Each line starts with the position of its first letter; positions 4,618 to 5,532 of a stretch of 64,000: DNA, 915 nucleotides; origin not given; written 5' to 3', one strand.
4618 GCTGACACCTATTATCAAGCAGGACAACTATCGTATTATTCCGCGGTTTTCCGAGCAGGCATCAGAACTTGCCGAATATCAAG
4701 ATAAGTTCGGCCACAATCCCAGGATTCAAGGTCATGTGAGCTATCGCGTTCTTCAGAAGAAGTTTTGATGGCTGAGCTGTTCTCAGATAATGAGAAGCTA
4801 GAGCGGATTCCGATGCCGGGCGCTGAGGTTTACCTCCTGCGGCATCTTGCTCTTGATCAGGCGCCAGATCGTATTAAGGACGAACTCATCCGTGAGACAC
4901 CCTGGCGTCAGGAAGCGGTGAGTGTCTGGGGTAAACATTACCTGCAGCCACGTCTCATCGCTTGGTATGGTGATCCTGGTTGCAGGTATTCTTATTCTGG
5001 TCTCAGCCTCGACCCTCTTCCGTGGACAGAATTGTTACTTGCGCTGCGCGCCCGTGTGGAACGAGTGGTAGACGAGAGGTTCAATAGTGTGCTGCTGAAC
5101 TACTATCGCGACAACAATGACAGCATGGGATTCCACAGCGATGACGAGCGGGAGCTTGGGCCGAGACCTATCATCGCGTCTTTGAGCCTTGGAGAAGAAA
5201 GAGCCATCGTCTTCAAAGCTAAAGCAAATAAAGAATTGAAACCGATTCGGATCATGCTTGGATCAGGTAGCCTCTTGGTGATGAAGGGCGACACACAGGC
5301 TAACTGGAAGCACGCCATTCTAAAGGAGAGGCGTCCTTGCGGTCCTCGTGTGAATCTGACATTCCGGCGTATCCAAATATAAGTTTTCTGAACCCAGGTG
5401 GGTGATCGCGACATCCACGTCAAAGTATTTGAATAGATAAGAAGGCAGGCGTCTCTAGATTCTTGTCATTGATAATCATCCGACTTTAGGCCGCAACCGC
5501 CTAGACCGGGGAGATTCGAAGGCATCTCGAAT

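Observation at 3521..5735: Integrase-less 2.1 kb low-GC insert bounded by 49-bp direct repeats of the 3' end of a phage Rad52-family gene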

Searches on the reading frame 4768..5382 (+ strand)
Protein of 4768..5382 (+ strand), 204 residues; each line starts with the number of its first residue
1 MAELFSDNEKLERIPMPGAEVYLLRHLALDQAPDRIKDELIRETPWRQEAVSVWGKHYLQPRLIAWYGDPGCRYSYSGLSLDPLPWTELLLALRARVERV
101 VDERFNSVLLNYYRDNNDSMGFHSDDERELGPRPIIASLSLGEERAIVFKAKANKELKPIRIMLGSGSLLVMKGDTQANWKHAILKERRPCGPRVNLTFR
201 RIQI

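Call 5: search_protein_families(library=pfam, proteins=[window:4768-5382:+], max_evalue=0.01)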
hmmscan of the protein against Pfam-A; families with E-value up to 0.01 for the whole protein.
window:4768-5382:+ (204 aa): 1 family
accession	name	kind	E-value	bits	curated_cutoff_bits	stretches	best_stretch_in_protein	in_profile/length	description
PF13532.12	2OG-FeII_Oxy_2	-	3e-34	119.4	31.2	1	22-200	3-194/194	2OG-Fe(II) oxygenase superfamily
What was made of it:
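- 4768..5382 (+): AlkB-family Fe(II)/2-oxoglutarate dioxygenase gene (204 aa). Its ATG overlaps the methyltransferase stop codon (ATGA). Pfam 2OG-FeII_Oxy_2, 3e-34 (call 5).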

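Call 28: search_protein_families(library=padloc, proteins=[window:4768-5382:+], max_evalue=0.01)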
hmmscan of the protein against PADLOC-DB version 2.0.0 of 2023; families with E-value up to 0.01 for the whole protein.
window:4768-5382:+ (204 aa): 1 family
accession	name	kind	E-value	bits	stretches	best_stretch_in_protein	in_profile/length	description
PDLC01964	CARF_2OG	-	8.7e-45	151.4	1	42-202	191-350/353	-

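Call 29: search_protein_families(library=ncbifam, proteins=[window:4768-5382:+], max_evalue=0.01)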
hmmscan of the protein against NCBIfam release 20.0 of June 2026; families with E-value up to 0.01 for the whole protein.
window:4768-5382:+ (204 aa): 2 families
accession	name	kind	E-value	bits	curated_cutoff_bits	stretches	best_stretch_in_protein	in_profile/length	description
TIGR00568.1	alkb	equivalog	2.8e-06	27.4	231.05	1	102-177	95-167/173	alkylated DNA repair protein AlkB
NF011930.0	PRK15401.1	equivalog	3.3e-05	23.4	267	1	3-202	4-213/214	DNA oxidative demethylase AlkB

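Call 30: search_protein_families(library=phrogs, proteins=[window:4768-5382:+], max_evalue=0.01)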
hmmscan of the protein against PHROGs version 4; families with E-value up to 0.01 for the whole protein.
window:4768-5382:+ (204 aa): 1 family
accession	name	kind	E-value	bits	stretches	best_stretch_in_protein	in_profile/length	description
phrog_21963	-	DNA, RNA and nucleotide metabolism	1.4e-28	101.1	1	34-201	21-183/186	alkylated DNA repair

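Call 48: search_solved_structures(query=window:4768-5379:+, max_evalue=0.001)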
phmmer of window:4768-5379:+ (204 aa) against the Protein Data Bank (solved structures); distinct sequences matched with E-value up to 0.001: 16.
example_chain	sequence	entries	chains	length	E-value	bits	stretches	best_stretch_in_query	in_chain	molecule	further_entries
2iuw_A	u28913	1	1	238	2.9e-35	125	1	32-202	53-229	ALKYLATED REPAIR PROTEIN ALKB HOMOLOG 3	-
9ncz_A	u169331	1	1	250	3.2e-35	124.8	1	32-202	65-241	Alpha-ketoglutarate-dependent dioxygenase alkB homolog 3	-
8jnr_A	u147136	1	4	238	4e-35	124.5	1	32-202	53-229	Alpha-ketoglutarate-dependent dioxygenase alkB homolog 3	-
3btz_A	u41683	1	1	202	2.6e-34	121.9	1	34-202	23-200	Alpha-ketoglutarate-dependent dioxygenase alkB homolog 2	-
3bty_A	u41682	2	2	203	2.6e-34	121.9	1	34-202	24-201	Alpha-ketoglutarate-dependent dioxygenase alkB homolog 2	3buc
3bu0_A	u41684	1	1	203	2.6e-34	121.9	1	34-202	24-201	Alpha-ketoglutarate-dependent dioxygenase alkB homolog 2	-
3btx_A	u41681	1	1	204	2.6e-34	121.8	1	34-202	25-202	Alpha-ketoglutarate-dependent dioxygenase alkB homolog 2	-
3s57_A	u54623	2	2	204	2.6e-34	121.8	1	34-202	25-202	Alpha-ketoglutarate-dependent dioxygenase alkB homolog 2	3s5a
3rzm_A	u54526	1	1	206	2.7e-34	121.8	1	34-202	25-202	Alpha-ketoglutarate-dependent dioxygenase alkB homolog 2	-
3rzl_A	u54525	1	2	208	2.8e-34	121.8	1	34-202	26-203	Alpha-ketoglutarate-dependent dioxygenase alkB homolog 2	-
3rzh_A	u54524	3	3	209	2.8e-34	121.7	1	34-202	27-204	Alpha-ketoglutarate-dependent dioxygenase alkB homolog 2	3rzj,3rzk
3h8o_A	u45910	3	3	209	2.8e-34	121.7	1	34-202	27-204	Alpha-ketoglutarate-dependent dioxygenase alkB homolog 2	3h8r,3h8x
8jnk_A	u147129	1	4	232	3.5e-34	121.4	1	32-202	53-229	Alpha-ketoglutarate-dependent dioxygenase alkB homolog 3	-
3rzg_A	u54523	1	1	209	7.4e-34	120.4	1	34-202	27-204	Alpha-ketoglutarate-dependent dioxygenase alkB homolog 2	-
4mg2_A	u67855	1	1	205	9.2e-34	120.1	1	34-202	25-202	Alpha-ketoglutarate-dependent dioxygenase alkB homolog 2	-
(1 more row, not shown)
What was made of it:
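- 4768..5382 (+): Human ALKBH3 and ALKBH2 structures at E about 3e-35 (call 48).
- On AlkB family (Fe(II)/2OG nucleic-acid dioxygenase): ALKBH3/ALKBH2 at about 3e-35 (call 48).
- Closest known: ALKBH8-type pairing of an AlkB domain with a methyltransferase domain. Same: The dioxygenase's closest solved relatives are ALKBH3 and ALKBH2 (call 48).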
